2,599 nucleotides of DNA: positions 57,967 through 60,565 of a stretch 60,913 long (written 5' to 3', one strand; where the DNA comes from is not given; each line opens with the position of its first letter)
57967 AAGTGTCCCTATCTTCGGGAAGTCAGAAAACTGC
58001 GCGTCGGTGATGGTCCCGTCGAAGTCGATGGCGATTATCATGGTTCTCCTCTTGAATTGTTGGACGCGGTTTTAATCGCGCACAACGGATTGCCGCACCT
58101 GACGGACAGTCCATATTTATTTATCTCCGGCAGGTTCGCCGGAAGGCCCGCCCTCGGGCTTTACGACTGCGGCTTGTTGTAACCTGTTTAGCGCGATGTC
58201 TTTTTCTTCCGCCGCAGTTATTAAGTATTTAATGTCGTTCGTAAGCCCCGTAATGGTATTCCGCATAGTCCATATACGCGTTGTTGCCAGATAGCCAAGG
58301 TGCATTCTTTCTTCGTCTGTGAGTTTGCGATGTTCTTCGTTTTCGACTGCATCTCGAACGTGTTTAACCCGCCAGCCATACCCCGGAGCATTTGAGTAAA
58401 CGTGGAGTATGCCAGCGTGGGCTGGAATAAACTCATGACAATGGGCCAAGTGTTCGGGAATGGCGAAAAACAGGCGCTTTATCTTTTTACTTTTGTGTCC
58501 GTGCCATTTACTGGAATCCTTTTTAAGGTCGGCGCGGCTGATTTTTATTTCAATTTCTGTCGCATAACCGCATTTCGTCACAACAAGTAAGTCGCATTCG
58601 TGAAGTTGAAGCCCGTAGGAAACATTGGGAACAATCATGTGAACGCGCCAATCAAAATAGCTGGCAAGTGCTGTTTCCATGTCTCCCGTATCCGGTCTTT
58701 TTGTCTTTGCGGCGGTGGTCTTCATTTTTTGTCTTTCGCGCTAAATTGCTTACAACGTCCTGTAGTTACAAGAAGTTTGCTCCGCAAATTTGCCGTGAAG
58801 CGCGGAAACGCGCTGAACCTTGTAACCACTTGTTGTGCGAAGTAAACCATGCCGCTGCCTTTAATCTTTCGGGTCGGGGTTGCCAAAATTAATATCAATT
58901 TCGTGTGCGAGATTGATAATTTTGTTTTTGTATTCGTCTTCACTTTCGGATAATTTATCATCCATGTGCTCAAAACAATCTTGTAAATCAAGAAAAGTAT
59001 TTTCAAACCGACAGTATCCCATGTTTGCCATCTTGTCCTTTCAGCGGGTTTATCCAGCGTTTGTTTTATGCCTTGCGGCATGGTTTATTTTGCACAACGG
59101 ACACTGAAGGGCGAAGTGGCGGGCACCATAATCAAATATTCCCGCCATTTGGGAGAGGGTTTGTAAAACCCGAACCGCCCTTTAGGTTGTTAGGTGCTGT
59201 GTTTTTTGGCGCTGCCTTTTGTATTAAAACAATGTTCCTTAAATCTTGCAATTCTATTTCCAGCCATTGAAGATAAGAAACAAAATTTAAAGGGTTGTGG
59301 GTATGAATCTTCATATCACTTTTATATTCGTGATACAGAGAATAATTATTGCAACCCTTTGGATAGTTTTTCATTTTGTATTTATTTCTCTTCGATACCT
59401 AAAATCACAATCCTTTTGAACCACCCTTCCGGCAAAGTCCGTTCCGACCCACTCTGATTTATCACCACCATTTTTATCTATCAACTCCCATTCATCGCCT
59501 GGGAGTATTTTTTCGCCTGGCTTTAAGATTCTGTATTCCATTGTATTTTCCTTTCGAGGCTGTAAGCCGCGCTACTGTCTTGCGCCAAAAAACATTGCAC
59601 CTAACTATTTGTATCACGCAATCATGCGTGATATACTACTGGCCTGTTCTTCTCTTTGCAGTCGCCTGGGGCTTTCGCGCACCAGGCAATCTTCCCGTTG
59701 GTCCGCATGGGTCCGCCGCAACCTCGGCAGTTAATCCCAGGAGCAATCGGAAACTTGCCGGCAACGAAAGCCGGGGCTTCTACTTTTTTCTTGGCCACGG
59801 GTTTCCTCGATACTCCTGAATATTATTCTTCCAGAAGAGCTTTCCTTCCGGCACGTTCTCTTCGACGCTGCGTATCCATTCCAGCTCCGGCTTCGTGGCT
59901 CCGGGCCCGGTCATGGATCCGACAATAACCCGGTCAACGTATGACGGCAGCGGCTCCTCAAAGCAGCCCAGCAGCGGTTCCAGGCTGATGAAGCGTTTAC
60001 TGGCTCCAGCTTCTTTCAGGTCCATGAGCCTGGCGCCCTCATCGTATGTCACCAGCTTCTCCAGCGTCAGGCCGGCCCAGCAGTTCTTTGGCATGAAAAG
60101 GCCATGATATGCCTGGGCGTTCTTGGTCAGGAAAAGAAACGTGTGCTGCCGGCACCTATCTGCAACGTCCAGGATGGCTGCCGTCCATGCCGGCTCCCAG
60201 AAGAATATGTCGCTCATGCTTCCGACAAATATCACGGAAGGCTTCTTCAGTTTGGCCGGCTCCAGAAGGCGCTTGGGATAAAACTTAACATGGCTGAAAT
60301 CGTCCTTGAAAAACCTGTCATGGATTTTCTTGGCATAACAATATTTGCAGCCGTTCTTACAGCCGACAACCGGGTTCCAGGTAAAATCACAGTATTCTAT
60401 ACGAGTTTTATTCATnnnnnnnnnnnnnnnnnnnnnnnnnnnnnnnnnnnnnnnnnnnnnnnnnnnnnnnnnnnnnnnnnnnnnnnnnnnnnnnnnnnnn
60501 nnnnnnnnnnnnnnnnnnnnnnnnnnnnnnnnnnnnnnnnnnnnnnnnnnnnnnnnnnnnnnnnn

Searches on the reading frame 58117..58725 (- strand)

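Call 83: search_protein_families(library=phrogs, proteins=[window:58117-58725:-], max_evalue=0.01)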
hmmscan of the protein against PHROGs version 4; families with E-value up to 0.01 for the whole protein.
window:58117-58725:- (202 aa): 2 families
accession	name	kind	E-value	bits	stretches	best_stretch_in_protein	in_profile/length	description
phrog_2776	-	unknown function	2.4e-19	70.8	1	8-143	6-137/181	-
phrog_5429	-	DNA, RNA and nucleotide metabolism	2.1e-07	32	1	44-112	52-125/176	DNA repair protein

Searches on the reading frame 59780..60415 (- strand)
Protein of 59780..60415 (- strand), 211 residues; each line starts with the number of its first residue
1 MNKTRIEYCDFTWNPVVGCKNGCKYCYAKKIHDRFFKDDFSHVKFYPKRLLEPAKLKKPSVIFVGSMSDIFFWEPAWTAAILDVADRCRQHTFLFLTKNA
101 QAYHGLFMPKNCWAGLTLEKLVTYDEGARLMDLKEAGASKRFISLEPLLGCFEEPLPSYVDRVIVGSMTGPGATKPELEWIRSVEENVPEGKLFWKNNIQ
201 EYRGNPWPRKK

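Call 83: search_protein_families(library=phrogs, proteins=[window:59780-60415:-], max_evalue=0.01)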
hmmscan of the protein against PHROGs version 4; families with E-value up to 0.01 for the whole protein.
window:59780-60415:- (211 aa): 2 families
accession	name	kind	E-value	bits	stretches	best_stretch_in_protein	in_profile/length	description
phrog_2045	-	unknown function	5.9e-47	161.5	1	1-187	2-218/299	-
phrog_13321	-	unknown function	4.2e-07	30.4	1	7-98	40-138/307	-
